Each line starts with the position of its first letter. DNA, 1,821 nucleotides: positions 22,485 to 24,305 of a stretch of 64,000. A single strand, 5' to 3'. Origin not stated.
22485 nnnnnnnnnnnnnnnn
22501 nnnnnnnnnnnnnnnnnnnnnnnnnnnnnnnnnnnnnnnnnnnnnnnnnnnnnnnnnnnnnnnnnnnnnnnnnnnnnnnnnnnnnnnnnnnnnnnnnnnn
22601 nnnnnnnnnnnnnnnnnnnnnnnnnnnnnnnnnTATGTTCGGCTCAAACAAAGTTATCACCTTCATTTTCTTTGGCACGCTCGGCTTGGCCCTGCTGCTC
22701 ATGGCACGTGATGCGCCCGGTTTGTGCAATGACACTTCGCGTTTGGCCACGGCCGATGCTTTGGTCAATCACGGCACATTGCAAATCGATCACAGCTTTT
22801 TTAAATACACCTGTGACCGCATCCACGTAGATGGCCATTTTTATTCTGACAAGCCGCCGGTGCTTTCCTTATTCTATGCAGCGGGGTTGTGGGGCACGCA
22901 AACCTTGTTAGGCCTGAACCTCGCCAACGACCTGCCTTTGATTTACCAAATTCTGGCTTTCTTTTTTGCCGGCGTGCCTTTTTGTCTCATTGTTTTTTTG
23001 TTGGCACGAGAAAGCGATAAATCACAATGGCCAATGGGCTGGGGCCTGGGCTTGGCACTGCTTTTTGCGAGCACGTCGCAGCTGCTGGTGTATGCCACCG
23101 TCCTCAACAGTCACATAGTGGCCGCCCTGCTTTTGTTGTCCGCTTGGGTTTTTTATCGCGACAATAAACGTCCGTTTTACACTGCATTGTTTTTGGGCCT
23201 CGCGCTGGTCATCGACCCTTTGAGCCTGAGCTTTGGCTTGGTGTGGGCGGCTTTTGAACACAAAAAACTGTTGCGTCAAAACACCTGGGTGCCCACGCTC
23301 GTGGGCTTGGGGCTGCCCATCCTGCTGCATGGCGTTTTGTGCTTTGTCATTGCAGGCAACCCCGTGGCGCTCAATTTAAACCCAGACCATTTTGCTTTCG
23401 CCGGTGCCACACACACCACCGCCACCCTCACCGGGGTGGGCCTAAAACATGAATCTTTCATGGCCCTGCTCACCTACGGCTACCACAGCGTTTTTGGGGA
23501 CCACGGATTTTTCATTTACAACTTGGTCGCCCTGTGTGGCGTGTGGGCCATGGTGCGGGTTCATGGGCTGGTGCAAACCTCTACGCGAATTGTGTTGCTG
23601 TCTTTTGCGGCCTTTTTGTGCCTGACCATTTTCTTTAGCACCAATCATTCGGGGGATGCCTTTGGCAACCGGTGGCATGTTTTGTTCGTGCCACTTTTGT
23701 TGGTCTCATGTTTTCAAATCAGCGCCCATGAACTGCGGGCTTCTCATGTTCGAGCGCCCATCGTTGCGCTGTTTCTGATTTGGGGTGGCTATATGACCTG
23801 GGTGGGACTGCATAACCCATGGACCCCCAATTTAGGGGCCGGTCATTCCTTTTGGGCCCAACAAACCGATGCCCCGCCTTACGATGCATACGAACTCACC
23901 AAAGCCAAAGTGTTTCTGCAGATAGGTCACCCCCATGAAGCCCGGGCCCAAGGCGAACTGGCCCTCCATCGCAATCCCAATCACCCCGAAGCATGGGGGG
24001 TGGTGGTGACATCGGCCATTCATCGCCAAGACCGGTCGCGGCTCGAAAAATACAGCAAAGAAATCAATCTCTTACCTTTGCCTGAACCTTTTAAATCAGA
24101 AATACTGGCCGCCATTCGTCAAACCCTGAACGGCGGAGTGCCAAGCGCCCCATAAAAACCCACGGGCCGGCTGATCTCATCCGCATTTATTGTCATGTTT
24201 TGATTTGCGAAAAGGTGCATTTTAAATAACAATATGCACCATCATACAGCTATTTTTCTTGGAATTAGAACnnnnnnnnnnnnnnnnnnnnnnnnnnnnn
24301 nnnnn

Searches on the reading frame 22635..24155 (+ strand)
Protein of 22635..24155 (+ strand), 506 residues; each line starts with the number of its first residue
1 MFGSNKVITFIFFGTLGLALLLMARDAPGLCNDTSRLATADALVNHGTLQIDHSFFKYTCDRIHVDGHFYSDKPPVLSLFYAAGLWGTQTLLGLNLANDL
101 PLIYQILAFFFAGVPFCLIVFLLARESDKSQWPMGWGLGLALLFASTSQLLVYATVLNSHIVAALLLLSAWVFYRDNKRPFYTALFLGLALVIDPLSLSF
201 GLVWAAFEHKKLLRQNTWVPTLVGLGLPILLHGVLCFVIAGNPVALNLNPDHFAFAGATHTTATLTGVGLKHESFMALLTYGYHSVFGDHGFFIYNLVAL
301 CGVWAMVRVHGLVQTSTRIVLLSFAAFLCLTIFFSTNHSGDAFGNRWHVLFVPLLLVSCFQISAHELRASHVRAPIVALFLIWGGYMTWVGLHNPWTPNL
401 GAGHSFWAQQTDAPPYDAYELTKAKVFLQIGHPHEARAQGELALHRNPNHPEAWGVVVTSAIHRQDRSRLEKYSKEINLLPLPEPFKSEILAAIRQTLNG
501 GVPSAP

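Call 3: search_protein_families(library=pfam, proteins=[window:22635-24155:+], max_evalue=1)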
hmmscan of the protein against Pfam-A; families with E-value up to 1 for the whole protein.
window:22635-24155:+ (506 aa): 2 families
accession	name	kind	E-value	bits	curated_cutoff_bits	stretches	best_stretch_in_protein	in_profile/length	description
PF13428.12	TPR_14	-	0.013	16.6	23.5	1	422-454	6-38/44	Tetratricopeptide repeat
PF09500.16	YiiD_C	-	0.039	14.3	27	1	243-270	35-62/144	Putative thioesterase (yiiD_Cterm)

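Call 4: search_protein_families(library=ncbifam, proteins=[window:22635-24155:+], max_evalue=1)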
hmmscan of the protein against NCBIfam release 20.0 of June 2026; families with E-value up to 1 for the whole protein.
window:22635-24155:+ (506 aa): 2 families
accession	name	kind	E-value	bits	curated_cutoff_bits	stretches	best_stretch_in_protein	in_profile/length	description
NF047440.1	LA3751_2_3_fam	subfamily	9.1e-05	21.5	200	1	109-392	102-386/460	LA_3751/LA_3752 family putative glycosyltransferase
TIGR02447.1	yiiD_Cterm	subfamily_domain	0.014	15.3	97.1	1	242-270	28-56/138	putative thioesterase domain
